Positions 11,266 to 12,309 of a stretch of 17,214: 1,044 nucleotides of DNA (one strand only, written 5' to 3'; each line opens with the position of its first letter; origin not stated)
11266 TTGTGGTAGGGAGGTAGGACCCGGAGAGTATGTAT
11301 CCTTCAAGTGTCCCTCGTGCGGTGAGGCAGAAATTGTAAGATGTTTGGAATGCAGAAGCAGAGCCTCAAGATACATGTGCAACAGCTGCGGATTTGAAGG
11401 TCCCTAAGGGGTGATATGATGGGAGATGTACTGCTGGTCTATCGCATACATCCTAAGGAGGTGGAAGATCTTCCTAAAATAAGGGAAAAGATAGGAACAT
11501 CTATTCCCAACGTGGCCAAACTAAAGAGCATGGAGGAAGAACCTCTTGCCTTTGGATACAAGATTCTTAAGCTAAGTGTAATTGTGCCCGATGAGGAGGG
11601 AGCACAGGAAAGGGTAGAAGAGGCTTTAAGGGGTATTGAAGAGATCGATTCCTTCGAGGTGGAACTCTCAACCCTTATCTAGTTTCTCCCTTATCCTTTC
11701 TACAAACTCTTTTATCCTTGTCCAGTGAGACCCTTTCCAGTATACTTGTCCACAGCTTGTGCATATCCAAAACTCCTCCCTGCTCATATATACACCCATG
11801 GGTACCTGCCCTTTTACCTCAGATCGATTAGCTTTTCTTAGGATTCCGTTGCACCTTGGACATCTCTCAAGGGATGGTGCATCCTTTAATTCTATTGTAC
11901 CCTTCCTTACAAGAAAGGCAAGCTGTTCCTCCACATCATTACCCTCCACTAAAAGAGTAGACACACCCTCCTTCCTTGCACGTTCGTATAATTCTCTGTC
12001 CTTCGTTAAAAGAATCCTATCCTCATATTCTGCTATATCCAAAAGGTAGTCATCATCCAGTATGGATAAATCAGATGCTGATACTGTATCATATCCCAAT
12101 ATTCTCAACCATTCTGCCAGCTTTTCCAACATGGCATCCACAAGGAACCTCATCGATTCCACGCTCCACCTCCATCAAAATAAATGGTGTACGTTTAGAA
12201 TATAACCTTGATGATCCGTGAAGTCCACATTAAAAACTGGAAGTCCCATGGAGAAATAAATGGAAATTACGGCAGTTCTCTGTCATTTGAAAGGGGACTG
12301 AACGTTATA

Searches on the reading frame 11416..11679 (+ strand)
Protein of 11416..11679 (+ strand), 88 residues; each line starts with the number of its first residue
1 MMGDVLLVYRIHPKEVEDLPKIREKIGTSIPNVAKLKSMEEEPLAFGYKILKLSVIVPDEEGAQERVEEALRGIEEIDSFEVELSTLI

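Call 52: search_protein_families(library=pfam, proteins=[window:11416-11679:+], max_evalue=0.001)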
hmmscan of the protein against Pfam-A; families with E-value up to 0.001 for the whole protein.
window:11416-11679:+ (88 aa): 1 family
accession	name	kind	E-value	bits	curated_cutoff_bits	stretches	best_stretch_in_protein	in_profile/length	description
PF00736.24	EF1_GNE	-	9.7e-15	54.9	20.8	1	7-83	2-83/88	EF-1 guanine nucleotide exchange domain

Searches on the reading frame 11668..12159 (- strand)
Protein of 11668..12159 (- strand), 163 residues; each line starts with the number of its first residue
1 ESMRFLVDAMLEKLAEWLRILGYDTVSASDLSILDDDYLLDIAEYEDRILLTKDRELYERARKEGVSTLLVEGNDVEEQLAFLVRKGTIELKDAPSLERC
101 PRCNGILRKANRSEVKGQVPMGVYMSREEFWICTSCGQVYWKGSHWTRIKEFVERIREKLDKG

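Call 52: search_protein_families(library=pfam, proteins=[window:11668-12159:-], max_evalue=0.001)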
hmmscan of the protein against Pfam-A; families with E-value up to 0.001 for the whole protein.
window:11668-12159:- (163 aa): 2 families
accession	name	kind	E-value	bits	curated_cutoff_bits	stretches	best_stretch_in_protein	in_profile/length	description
PF01927.22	Mut7-C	-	5.1e-49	166.6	23.3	1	3-152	1-145/146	Mut7-C RNAse domain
PF18480.7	DUF5615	-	1.7e-07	31.5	23.8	1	3-65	1-66/110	Domain of unknown function (DUF5615)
